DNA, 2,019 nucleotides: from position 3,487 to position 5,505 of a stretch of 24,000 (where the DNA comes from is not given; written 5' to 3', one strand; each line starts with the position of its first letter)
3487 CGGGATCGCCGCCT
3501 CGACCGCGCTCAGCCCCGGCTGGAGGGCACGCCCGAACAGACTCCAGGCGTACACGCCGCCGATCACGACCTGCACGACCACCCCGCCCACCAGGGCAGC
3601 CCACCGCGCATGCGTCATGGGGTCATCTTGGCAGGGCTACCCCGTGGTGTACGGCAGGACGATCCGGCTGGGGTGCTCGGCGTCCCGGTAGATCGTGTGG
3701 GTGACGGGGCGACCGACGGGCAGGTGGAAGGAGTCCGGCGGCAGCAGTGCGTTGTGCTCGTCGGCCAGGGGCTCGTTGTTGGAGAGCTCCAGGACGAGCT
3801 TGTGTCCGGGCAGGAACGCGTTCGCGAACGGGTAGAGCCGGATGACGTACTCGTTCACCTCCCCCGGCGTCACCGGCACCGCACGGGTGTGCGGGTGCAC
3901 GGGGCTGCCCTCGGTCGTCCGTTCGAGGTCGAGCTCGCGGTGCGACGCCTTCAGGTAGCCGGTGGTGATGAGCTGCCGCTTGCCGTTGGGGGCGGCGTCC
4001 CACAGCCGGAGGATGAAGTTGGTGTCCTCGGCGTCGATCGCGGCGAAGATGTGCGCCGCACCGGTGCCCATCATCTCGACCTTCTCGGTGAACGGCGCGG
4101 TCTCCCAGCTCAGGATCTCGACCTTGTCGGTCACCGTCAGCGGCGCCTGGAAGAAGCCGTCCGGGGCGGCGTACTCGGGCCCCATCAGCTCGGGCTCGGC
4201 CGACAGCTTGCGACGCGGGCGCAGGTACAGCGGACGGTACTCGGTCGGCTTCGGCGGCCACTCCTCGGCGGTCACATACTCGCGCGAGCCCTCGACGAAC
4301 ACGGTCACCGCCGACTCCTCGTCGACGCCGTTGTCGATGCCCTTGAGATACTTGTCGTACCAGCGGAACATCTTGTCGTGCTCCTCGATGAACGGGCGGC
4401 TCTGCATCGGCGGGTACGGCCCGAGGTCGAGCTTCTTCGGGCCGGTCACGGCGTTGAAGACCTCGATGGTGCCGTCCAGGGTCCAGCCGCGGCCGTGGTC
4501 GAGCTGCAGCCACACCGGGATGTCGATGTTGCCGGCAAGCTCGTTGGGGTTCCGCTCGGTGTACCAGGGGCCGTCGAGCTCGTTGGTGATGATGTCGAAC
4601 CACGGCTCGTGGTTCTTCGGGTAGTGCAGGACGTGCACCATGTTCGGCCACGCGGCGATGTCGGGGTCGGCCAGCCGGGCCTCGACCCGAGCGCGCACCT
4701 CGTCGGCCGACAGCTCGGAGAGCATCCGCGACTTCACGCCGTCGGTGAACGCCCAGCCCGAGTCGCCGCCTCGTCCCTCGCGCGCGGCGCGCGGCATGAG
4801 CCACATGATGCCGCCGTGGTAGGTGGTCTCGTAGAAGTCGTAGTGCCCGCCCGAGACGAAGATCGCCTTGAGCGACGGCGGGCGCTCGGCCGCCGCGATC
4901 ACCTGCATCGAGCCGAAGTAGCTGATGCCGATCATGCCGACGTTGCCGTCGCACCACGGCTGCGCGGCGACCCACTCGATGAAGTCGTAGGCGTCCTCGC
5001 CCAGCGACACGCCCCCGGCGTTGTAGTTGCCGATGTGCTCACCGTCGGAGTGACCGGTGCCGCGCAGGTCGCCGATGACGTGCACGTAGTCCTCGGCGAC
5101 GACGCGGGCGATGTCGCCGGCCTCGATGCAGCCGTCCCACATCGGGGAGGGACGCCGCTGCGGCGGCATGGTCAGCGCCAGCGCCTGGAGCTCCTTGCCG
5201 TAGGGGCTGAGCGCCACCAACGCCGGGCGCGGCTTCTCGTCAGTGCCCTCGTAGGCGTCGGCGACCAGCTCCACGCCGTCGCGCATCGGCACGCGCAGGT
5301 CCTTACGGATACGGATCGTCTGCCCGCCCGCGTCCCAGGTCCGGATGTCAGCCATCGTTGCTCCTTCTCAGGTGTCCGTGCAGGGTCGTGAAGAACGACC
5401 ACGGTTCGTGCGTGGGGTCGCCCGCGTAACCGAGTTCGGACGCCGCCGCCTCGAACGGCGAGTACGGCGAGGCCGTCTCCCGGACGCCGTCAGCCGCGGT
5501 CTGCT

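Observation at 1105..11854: A ~10.7 kb accessory block splits the conserved dnaA-dnaN-recF-dciA | gyrB origin synteny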

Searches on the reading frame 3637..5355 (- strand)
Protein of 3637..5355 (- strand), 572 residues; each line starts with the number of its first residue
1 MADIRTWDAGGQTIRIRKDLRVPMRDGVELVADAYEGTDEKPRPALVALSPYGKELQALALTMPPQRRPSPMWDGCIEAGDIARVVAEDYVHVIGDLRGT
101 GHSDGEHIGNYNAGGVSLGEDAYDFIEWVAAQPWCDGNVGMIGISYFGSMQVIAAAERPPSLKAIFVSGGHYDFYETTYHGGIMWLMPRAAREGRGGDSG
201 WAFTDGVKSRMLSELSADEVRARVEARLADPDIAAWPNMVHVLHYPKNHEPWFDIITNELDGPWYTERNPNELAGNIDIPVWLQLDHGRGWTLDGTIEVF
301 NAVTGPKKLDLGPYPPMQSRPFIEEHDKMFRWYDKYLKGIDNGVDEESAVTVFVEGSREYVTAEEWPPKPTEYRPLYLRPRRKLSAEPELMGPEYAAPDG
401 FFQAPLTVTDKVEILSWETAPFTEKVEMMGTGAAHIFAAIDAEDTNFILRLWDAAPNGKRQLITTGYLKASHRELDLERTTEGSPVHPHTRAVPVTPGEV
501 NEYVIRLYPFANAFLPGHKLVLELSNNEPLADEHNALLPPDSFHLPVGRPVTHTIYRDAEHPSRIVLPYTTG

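Call 6: search_protein_families(library=pfam, proteins=[window:3637-5355:-], max_evalue=0.001)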
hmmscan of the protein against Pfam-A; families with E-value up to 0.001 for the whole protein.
window:3637-5355:- (572 aa): 3 families
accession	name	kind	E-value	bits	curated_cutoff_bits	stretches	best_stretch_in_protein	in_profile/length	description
PF02129.25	Peptidase_S15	-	9.3e-34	117.7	23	1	26-313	1-257/262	X-Pro dipeptidyl-peptidase (S15 family)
PF08530.16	PepX_C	-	5.1e-30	105.4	22.5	1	342-565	1-216/217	X-Pro dipeptidyl-peptidase C-terminal non-catalytic domain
PF00326.27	Peptidase_S9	-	0.00086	19.3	22.6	0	86-192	11-118/213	Prolyl oligopeptidase family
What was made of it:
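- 3637..5355 (-): CocE/NonD (peptidase S15) family serine hydrolase with a GISYFG nucleophile motif. Peptidase_S15 plus PepX_C (call 6).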

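Call 15: search_protein_families(library=ncbifam, proteins=[window:3637-5355:-], max_evalue=0.00001)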
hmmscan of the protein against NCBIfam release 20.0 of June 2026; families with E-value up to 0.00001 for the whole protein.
window:3637-5355:- (572 aa): 3 families
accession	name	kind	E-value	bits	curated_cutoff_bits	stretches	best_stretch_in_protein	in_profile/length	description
TIGR00976.1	CocE_NonD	subfamily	5.4e-66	223.8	66.3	2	22-379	1-345/550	CocE/NonD family hydrolase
NF003780.0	PRK05371.1-1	subfamily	6e-17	61.3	642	1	327-475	361-516/594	Xaa-Pro dipeptidyl-peptidase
NF003782.0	PRK05371.1-3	subfamily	8.2e-10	37.7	711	0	327-522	423-609/648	Xaa-Pro dipeptidyl-peptidase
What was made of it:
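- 3637..5355 (-): TIGR00976, 224 bits (call 15).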

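Call 16: find_homologous_proteins(query=window:3637-5355:-)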
Query window:3637-5355:- (572 aa): 2146 proteins with E <= 0.001 among 8000 candidates; the best 120 are listed.
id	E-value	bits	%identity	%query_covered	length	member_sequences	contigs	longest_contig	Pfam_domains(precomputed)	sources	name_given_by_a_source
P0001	0.0e+0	1351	100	100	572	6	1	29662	PF02129.25,PF08530.17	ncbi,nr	ncbi:MAG: CocE/NonD family hydrolase [Propionibacteriaceae bacterium]|nr:CocE/NonD family hydrolase 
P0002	0.0e+0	1212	77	73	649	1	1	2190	PF02129.25,PF00326.28,PF08530.17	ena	-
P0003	0.0e+0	1188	87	100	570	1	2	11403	PF02129.25,PF08530.17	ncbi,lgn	-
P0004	0.0e+0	1176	86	99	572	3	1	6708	PF02129.25,PF08530.17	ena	-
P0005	0.0e+0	1175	86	100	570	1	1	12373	PF02129.25,PF08530.17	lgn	-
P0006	0.0e+0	1171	86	100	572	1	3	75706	PF02129.25,PF08530.17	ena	-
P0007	0.0e+0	1133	83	100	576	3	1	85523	PF02129.25,PF08530.17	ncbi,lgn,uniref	ncbi:CocE/NonD family hydrolase [Intrasporangium sp.]|uniref:CocE/NonD family hydrolase n=1 Tax=Intr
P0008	0.0e+0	1133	82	100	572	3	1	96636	PF02129.25,PF00326.28,PF08530.17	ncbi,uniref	ncbi:CocE/NonD family hydrolase [Arthrobacter sulfonylureivorans]|uniref:CocE/NonD family hydrolase 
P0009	0.0e+0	1133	82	100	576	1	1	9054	PF02129.25,PF00326.28,PF08530.17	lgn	-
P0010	0.0e+0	1130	82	100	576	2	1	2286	PF02129.25,PF08530.17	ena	-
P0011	0.0e+0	1130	83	100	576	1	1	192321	PF02129.25,PF08530.17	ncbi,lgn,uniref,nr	ncbi:CocE/NonD family hydrolase [Rhodococcus sp. CH91]|uniref:CocE/NonD family hydrolase n=1 Tax=Rho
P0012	0.0e+0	1128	82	100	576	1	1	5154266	PF02129.25,PF00326.28,PF08530.17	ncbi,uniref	ncbi:CocE/NonD family hydrolase [Rhodococcus rhodochrous]|uniref:CocE/NonD family hydrolase n=1 Tax=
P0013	0.0e+0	1127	83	100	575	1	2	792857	PF02129.25,PF08530.17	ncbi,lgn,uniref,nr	ncbi:CocE/NonD family hydrolase [Rhodococcus sp. Q1]|uniref:CocE/NonD family hydrolase n=1 Tax=Rhodo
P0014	0.0e+0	1126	84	100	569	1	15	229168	PF02129.25,PF08530.17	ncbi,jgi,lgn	-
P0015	0.0e+0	1125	82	100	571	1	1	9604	PF02129.25,PF08530.17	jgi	jgi:predicted acyl esterase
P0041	0.0e+0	1104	80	100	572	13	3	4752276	PF02129.25,PF00326.28,PF08530.17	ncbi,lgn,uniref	ncbi:CocE/NonD family hydrolase [Acidovorax sp. FHTAMBA]|uniref:CocE/NonD family hydrolase n=1 Tax=A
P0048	0.0e+0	1101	80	100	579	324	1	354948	PF02129.25,PF08530.17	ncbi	ncbi:CocE/NonD family hydrolase [Streptomyces prasinus]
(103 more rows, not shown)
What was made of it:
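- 3637..5355 (-): Homologues 80-87% identical across Actinomycetota and in Acidovorax (call 16).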

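Call 18: find_encoding_contigs(protein=P0001, flank=10000, max_places=4)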
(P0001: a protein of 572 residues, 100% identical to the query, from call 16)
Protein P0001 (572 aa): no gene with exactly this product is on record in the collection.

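Call 19: find_encoding_contigs(protein=P0006, flank=10000, max_places=4)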
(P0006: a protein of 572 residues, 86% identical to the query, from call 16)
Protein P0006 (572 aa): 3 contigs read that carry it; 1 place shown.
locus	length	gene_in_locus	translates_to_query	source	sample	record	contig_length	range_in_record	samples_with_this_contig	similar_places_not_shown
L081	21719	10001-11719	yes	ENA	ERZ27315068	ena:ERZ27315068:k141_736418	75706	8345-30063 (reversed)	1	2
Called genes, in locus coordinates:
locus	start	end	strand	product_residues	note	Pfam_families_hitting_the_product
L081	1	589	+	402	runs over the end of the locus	PF02463:SMC_N, PF13476:AAA_23 (weak), PF13304:AAA_21 (faint)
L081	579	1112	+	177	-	PF05258:DciA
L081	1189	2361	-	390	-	PF00067:p450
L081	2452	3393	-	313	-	PF00126:HTH_1, PF03466:LysR_substrate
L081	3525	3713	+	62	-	PF13459:Fer4_15, PF13370:Fer4_13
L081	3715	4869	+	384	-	PF07992:Pyr_redox_2, PF00070:Pyr_redox (weak)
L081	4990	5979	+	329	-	PF02126:PTE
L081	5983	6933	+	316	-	PF02126:PTE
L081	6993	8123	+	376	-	PF00070:Pyr_redox (weak), PF01266:DAO (faint), PF01494:FAD_binding_3, PF04820:Trp_halogenase (faint), PF07992:Pyr_redox_2 (faint), PF13450:NAD_binding_8 (faint)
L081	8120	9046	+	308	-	PF20434:BD-FAE, PF07859:Abhydrolase_3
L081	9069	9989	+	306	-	PF00753:Lactamase_B, PF12706:Lactamase_B_2 (weak)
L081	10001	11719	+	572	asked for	PF02129:Peptidase_S15, PF08530:PepX_C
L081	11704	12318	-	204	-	PF00440:TetR_N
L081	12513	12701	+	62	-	-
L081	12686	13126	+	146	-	-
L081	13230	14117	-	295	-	PF00903:Glyoxalase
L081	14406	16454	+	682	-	PF02518:HATPase_c, PF00204:DNA_gyraseB, PF01751:Toprim, PF00986:DNA_gyraseB_C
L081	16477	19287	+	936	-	PF00521:DNA_topoisoIV, PF03989:DNA_gyraseA_C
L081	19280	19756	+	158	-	PF12089:DUF3566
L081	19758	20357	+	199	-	PF01066:CDP-OH_P_transf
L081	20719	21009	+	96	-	-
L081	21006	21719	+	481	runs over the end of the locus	-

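Call 20: find_encoding_contigs(protein=P0012, flank=10000, max_places=3)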
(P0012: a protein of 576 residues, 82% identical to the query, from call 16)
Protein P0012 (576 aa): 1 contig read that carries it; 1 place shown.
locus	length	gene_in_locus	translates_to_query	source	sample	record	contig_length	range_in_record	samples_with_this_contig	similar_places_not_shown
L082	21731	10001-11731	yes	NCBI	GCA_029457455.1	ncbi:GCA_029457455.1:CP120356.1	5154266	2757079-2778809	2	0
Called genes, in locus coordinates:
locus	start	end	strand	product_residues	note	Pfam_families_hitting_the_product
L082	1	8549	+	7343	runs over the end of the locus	PF00668:Condensation, PF00501:AMP-binding, PF00550:PP-binding, PF00668:Condensation, PF00501:AMP-binding, PF00550:PP-binding, PF00668:Condensation, PF00501:AMP-binding, +16 more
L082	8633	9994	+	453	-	PF00067:p450 (faint)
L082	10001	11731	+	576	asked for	PF02129:Peptidase_S15, PF00326:Peptidase_S9 (faint), PF08530:PepX_C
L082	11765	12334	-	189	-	PF06414:Zeta_toxin, PF13671:AAA_33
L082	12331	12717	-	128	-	PF11903:ParD_like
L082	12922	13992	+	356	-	PF21320:WHD_Rv2258c, PF13489:Methyltransf_23, PF05175:MTS (weak), PF13847:Methyltransf_31, PF08241:Methyltransf_11, PF08242:Methyltransf_12, PF13649:Methyltransf_25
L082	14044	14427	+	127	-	PF01844:HNH (weak), PF14279:HNH_5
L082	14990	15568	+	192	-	-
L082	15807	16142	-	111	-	PF16868:NMT1_3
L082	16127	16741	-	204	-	PF16868:NMT1_3, PF12974:Phosphonate-bd (weak), PF09084:NMT1 (weak)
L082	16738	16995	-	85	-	PF02518:HATPase_c (weak)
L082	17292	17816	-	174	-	-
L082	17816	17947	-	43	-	-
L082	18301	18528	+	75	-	-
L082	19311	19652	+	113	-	-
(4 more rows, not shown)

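Call 21: find_encoding_contigs(protein=P0003, flank=10000, max_places=3)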
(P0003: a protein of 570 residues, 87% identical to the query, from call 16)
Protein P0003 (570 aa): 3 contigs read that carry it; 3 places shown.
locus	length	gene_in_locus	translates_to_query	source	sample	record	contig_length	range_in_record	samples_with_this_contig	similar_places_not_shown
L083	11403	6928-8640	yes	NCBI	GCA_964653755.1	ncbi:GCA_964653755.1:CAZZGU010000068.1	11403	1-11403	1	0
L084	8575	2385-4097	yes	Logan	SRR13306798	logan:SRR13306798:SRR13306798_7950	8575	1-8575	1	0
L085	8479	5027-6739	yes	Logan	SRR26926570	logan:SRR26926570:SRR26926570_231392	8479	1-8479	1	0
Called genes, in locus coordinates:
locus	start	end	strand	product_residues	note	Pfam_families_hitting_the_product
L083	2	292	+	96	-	?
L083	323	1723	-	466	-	-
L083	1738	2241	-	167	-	PF11716:MDMPI_N, PF07398:MDMPI_C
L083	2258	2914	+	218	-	PF02126:PTE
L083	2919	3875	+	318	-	PF02126:PTE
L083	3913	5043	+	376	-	PF00070:Pyr_redox (faint), PF01266:DAO (faint), PF01494:FAD_binding_3, PF07992:Pyr_redox_2 (faint)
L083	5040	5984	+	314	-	PF20434:BD-FAE, PF07859:Abhydrolase_3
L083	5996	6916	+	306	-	PF00753:Lactamase_B, PF12706:Lactamase_B_2 (weak)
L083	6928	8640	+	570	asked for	PF02129:Peptidase_S15, PF08530:PepX_C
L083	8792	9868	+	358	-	PF01210:NAD_Gly3P_dh_N (weak), PF02317:Octopine_DH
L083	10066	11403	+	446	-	?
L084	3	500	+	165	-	?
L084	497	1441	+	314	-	PF20434:BD-FAE, PF07859:Abhydrolase_3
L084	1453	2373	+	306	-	PF00753:Lactamase_B, PF12706:Lactamase_B_2 (weak)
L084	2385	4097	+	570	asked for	PF02129:Peptidase_S15, PF08530:PepX_C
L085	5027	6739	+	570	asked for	PF02129:Peptidase_S15, PF08530:PepX_C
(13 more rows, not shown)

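Call 22: find_encoding_contigs(protein=P0048, flank=10000, max_places=3)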
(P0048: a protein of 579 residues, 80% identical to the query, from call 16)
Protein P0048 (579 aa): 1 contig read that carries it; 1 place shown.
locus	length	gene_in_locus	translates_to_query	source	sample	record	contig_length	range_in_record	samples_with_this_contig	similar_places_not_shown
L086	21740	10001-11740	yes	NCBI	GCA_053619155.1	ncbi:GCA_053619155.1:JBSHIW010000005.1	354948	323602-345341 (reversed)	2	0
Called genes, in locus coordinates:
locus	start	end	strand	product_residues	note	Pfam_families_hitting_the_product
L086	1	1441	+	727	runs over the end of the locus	PF00176:SNF2-rel_dom, PF00270:DEAD (weak), PF00271:Helicase_C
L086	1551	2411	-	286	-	PF06386:GvpL_GvpF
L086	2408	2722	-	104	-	PF05121:GvpK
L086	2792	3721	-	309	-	PF00741:Gas_vesicle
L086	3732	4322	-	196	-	PF00741:Gas_vesicle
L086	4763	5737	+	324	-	PF02126:PTE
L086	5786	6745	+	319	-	PF02126:PTE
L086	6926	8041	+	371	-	PF01494:FAD_binding_3, PF07992:Pyr_redox_2 (faint)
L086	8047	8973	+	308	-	PF00135:COesterase (weak), PF20434:BD-FAE, PF07859:Abhydrolase_3, PF00326:Peptidase_S9 (faint)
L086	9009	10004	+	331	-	PF00753:Lactamase_B, PF12706:Lactamase_B_2 (weak)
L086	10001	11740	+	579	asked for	PF02129:Peptidase_S15, PF08530:PepX_C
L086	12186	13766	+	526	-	PF05922:Inhibitor_I9, PF00082:Peptidase_S8, PF01483:P_proprotein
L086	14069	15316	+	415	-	PF13828:DUF4190, PF13845:Septum_form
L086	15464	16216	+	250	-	PF00392:GntR, PF07702:UTRA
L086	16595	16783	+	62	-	-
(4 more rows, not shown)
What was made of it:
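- The same gene order is found in Streptomyces prasinus away from the origin (call 22) and in a MAG near clpP1P2 (call 21).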

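Call 28: search_solved_structures(query=window:3637-5355:-, max_evalue=1e-10)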
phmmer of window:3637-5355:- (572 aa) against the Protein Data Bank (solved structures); distinct sequences matched with E-value up to 1e-10: 18.
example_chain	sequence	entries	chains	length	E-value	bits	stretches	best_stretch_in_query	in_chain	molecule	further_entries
1ju3_A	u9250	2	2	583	3.2e-33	118.3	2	16-181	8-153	cocaine esterase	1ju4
3i2j_A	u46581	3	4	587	3.3e-33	118.2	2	16-181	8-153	Cocaine esterase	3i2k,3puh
4p08_A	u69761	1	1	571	3.6e-33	118.1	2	17-181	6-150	Cocaine esterase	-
3i2g_A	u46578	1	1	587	3.9e-33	118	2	16-181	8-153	Cocaine esterase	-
3ida_A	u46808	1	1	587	4e-33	118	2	16-181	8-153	Cocaine esterase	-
3i2f_A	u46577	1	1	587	4.9e-33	117.7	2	16-181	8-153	Cocaine esterase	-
1l7r_A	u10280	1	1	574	6.6e-33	117.2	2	16-181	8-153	cocaine esterase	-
3i2h_A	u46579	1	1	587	7.2e-33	117.1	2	16-182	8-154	Cocaine esterase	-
1l7q_A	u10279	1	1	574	8.2e-33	116.9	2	16-181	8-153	cocaine esterase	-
3i2i_A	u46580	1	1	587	9.6e-33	116.7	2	16-182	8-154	Cocaine esterase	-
3pui_A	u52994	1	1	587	1.1e-32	116.5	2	19-181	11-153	Cocaine esterase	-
7f65_A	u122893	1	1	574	4.7e-32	114.4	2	16-181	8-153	Cocaine esterase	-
9k48_A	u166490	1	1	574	9.2e-32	113.4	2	16-181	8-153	Cocaine esterase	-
3ib3_A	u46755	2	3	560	2.8e-23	85.4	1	9-183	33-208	CocE/NonD family hydrolase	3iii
4pf1_A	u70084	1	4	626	3.8e-18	68.5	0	409-566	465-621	Peptidase S15/CocE/NonD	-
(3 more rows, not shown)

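Call 36: list_cluster_members(proteins=[P0003, P0006, P0131, P0125, P0014, P0005])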
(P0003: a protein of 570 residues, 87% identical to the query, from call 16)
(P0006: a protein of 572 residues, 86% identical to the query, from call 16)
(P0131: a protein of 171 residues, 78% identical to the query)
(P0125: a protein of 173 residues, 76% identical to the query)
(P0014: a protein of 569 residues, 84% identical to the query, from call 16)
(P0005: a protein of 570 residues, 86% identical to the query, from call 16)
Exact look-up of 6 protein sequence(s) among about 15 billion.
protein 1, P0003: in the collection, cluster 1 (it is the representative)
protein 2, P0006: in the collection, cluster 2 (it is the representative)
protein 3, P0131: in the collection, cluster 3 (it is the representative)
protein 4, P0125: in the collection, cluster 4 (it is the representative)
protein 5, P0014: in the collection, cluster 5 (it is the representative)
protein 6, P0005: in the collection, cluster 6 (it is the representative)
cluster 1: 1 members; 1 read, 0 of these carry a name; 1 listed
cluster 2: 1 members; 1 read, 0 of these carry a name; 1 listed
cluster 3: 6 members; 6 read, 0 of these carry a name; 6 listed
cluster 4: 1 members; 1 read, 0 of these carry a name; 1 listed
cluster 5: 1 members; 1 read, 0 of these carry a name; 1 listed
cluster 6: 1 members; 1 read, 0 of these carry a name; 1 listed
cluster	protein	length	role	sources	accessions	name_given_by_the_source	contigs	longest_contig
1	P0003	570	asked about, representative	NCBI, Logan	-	-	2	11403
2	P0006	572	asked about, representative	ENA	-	-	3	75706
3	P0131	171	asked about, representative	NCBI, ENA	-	-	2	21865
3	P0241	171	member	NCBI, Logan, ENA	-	-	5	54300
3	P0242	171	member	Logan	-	-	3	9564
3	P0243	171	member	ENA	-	-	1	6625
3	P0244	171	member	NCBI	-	-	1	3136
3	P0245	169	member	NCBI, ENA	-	-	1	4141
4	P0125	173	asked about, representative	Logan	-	-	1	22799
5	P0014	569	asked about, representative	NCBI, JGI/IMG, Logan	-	-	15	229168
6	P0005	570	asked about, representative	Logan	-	-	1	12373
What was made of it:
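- Tried and rejected: It gave no organism names for the metagenome relatives (call 36).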

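Call 52: find_encoding_contigs(protein=P0041, flank=10000, max_places=3)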
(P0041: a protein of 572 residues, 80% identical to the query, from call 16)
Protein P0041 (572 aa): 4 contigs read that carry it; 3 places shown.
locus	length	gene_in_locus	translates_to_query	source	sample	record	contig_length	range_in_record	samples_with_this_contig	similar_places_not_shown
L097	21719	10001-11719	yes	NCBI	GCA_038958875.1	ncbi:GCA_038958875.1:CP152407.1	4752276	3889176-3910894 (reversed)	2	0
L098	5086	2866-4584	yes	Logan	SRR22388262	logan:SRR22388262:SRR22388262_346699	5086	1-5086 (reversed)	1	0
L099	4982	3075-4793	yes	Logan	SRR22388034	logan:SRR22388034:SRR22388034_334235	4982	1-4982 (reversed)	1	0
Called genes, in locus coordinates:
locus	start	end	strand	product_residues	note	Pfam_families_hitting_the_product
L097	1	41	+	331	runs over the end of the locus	PF02401:LYTB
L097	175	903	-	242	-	PF00571:CBS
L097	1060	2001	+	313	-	PF00291:PALP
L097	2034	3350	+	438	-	PF02403:Seryl_tRNA_N, PF00587:tRNA-synt_2b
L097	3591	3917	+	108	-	PF20172:DUF6538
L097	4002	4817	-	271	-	PF01695:IstB_IS21, PF00308:Bac_DnaA (weak)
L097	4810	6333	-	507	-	PF22483:Mu-transpos_C_2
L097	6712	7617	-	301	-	PF03781:FGE-sulfatase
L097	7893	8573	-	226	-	PF00392:GntR, PF07729:FCD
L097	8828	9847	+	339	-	PF03401:TctC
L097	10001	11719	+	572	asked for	PF02129:Peptidase_S15, PF00326:Peptidase_S9 (weak), PF08530:PepX_C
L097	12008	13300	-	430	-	PF00579:tRNA-synt_1b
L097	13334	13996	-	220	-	PF02163:Peptidase_M50 (weak)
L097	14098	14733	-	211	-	PF01300:Sua5_yciO_yrdC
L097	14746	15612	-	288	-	PF02811:PHP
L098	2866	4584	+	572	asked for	PF02129:Peptidase_S15, PF00326:Peptidase_S9 (weak), PF08530:PepX_C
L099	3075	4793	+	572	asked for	PF02129:Peptidase_S15, PF00326:Peptidase_S9 (weak), PF08530:PepX_C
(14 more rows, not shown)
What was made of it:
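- Its S15 gene stands alone beside IS21 in Acidovorax at 80% identity (calls 16, 52).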
